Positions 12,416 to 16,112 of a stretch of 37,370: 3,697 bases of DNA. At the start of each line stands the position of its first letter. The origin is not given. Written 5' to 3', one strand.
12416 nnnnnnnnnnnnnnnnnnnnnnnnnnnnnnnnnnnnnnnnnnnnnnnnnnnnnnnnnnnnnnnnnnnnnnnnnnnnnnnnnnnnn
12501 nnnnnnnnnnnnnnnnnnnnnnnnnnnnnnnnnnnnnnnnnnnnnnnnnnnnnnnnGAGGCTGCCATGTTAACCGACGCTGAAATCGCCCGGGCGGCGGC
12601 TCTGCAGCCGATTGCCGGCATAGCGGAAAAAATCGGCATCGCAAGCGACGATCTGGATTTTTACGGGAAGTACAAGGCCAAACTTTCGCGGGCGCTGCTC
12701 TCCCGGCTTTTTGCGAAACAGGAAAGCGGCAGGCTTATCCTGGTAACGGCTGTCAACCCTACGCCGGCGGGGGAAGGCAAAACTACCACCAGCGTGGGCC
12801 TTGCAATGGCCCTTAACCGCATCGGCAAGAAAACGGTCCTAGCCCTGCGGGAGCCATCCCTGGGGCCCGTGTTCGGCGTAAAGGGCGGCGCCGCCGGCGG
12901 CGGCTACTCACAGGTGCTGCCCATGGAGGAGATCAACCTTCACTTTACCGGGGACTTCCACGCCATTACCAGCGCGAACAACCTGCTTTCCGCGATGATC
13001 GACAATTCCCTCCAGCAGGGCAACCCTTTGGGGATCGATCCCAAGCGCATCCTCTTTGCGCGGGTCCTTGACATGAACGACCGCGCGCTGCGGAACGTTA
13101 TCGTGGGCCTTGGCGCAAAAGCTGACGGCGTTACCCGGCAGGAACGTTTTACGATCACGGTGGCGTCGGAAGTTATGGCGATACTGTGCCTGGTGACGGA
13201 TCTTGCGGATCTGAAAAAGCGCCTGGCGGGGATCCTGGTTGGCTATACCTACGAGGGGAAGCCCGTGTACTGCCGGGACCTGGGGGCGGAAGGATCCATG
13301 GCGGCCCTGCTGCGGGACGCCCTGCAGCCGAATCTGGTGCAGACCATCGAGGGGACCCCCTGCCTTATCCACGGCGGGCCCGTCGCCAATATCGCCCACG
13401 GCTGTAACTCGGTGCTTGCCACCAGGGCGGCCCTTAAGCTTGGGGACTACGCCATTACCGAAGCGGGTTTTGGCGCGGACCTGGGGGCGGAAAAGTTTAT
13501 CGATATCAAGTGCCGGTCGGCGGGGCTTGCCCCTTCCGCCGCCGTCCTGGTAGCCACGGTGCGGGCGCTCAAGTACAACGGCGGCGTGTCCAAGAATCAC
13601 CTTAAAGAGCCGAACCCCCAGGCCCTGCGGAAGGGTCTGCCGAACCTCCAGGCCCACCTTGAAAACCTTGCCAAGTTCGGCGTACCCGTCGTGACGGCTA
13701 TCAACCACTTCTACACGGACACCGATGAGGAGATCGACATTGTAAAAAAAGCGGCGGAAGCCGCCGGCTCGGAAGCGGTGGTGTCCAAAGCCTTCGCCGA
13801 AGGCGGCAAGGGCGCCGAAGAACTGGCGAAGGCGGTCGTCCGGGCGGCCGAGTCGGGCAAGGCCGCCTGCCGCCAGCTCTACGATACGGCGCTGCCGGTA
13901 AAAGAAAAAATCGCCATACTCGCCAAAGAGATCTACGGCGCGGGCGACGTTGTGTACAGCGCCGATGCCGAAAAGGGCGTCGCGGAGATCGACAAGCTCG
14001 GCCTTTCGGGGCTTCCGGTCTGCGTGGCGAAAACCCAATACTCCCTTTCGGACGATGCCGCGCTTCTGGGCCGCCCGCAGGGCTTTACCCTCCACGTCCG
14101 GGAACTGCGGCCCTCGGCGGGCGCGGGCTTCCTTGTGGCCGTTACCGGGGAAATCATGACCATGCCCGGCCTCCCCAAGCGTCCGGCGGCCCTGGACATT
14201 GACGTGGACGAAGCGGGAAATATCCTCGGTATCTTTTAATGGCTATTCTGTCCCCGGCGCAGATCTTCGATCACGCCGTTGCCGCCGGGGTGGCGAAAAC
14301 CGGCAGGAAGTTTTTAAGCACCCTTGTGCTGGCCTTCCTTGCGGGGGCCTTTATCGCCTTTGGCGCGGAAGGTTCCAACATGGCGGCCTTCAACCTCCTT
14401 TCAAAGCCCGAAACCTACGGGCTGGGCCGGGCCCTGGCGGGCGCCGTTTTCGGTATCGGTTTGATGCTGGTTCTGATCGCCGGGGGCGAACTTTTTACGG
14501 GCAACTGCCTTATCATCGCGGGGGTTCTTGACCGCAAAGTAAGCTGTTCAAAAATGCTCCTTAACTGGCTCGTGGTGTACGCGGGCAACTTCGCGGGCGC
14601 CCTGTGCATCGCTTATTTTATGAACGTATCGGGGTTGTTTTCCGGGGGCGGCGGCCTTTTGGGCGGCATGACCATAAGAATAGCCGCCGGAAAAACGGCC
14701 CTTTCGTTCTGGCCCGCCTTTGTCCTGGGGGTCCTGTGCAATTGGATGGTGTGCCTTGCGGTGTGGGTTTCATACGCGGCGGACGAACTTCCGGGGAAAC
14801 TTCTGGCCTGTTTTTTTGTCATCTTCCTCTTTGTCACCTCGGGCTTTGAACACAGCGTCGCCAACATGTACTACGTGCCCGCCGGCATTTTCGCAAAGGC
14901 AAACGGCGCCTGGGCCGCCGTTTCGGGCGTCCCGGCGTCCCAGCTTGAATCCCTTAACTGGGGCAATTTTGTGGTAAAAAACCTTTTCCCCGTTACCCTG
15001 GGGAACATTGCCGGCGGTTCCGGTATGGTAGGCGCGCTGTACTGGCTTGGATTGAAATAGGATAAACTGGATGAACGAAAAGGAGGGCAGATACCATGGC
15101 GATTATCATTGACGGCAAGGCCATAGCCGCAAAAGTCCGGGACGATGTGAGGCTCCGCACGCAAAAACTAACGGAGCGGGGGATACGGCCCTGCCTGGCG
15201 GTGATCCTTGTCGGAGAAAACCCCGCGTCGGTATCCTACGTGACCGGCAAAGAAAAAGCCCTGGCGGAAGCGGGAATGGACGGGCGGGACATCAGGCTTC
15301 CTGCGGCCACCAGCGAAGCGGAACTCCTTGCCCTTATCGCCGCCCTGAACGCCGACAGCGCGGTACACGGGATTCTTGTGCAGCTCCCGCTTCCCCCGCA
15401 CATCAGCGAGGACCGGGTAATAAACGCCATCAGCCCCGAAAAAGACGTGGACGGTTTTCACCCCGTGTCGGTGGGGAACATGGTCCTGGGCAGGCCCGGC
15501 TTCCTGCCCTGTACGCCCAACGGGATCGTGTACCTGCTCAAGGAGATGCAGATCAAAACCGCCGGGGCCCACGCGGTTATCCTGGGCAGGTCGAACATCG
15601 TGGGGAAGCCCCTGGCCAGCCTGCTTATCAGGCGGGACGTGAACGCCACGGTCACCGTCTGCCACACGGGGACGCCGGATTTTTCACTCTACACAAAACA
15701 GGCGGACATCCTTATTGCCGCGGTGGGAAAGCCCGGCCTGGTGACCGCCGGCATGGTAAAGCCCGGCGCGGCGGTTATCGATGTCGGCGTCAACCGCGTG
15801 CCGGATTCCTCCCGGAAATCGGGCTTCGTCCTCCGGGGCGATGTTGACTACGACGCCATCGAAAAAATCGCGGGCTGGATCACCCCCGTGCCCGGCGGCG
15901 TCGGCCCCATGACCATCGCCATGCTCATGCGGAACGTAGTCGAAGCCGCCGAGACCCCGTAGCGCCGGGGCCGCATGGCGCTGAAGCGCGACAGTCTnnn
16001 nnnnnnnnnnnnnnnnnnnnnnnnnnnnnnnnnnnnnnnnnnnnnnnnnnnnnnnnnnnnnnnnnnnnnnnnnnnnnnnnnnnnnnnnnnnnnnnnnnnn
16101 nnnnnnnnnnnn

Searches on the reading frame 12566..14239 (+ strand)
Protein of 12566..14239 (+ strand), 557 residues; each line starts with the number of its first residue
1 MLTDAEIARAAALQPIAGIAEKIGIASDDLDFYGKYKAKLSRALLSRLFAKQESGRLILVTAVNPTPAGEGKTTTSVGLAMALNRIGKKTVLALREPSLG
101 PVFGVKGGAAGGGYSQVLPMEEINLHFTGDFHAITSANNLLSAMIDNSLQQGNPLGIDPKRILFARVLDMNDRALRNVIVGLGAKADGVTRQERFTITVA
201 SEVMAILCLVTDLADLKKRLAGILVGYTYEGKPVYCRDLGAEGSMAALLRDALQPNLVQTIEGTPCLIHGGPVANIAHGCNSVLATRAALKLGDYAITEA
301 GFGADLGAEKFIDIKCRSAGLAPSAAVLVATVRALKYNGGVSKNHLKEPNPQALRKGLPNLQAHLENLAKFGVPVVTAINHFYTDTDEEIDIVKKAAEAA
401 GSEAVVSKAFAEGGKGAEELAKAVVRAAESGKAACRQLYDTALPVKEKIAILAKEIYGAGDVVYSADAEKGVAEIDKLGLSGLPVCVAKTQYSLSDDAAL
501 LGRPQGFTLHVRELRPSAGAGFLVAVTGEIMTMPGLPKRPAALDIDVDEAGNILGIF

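Call 3: search_protein_families(library=pfam, proteins=[window:12566-14239:+])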
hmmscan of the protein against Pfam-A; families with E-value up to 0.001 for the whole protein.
window:12566-14239:+ (557 aa): 1 family
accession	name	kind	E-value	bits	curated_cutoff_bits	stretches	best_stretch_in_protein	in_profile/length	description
PF01268.25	FTHFS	-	2.2e-263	875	27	1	3-557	2-556/556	Formate--tetrahydrofolate ligase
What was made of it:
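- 12566..14239 (+): Formate-tetrahydrofolate ligase (Fhs). Pfam FTHFS 875 bits (call 3).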

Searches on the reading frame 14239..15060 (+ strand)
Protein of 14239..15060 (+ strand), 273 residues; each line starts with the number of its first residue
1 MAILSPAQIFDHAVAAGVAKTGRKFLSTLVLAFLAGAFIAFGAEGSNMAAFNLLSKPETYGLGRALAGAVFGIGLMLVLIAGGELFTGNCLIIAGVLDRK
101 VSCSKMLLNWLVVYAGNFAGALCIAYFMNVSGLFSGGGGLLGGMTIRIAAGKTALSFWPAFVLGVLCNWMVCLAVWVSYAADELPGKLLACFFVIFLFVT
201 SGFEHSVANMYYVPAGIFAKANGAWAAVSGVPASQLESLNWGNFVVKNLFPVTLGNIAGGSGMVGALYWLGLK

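Call 3: search_protein_families(library=pfam, proteins=[window:14239-15060:+])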
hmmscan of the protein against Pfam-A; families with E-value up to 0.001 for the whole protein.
window:14239-15060:+ (273 aa): 1 family
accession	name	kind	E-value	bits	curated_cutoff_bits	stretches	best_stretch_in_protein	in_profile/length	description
PF01226.23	Form_Nir_trans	-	2.3e-77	260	34.6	1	8-270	1-240/240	Formate/nitrite transporter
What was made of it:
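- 14239..15060 (+): FNT-family formate channel (FocA-like). Its start overlaps the fhs stop by 1 nt. Pfam Form_Nir_trans 260 bits (call 3).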

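Call 17: search_protein_families(library=ncbifam, proteins=[window:14239-15060:+], max_evalue=0.001)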
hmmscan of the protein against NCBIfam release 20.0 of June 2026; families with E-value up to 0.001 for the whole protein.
window:14239-15060:+ (273 aa): 5 families
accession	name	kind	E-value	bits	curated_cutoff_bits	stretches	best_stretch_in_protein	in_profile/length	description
TIGR00790.1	fnt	subfamily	1.3e-65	221.3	232.3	1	24-270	5-235/239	formate/nitrite family transporter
TIGR04060.1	formate_focA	equivalog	2.4e-65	220.4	290.1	1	10-270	4-264/268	formate transporter FocA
NF008069.0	PRK10805.1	equivalog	3.8e-49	167.6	440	1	3-270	9-276/285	formate transporter FocA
NF007261.0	PRK09713.1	exception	9.3e-34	117.2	499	1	19-268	25-273/282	formate transporter FocB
NF008595.0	PRK11562.1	equivalog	2.1e-22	79.7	293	1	25-270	24-247/268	nitrite transporter NirC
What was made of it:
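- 14239..15060 (+): NCBIfam FocA 220 bits, below that model's cut-off of 290 (call 17).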

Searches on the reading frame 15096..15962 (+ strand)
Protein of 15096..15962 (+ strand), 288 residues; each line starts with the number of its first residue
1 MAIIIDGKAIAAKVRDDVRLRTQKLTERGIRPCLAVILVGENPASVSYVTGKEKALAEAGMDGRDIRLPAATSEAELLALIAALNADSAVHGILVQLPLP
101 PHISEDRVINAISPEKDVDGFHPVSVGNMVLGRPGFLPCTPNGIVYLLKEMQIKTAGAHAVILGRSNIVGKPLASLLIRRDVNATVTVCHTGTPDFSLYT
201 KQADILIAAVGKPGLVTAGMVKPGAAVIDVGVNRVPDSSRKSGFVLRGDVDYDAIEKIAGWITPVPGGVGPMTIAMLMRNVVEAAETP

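Call 3: search_protein_families(library=pfam, proteins=[window:15096-15962:+])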
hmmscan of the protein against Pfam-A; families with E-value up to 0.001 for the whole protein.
window:15096-15962:+ (288 aa): 2 families
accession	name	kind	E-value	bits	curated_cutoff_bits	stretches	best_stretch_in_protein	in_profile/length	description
PF02882.25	THF_DHG_CYH_C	-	2e-64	216.2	27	1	122-286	1-157/160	Tetrahydrofolate dehydrogenase/cyclohydrolase, NAD(P)-binding domain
PF00763.28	THF_DHG_CYH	-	1.1e-42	145.4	32.8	1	5-119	1-115/115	Tetrahydrofolate dehydrogenase/cyclohydrolase, catalytic domain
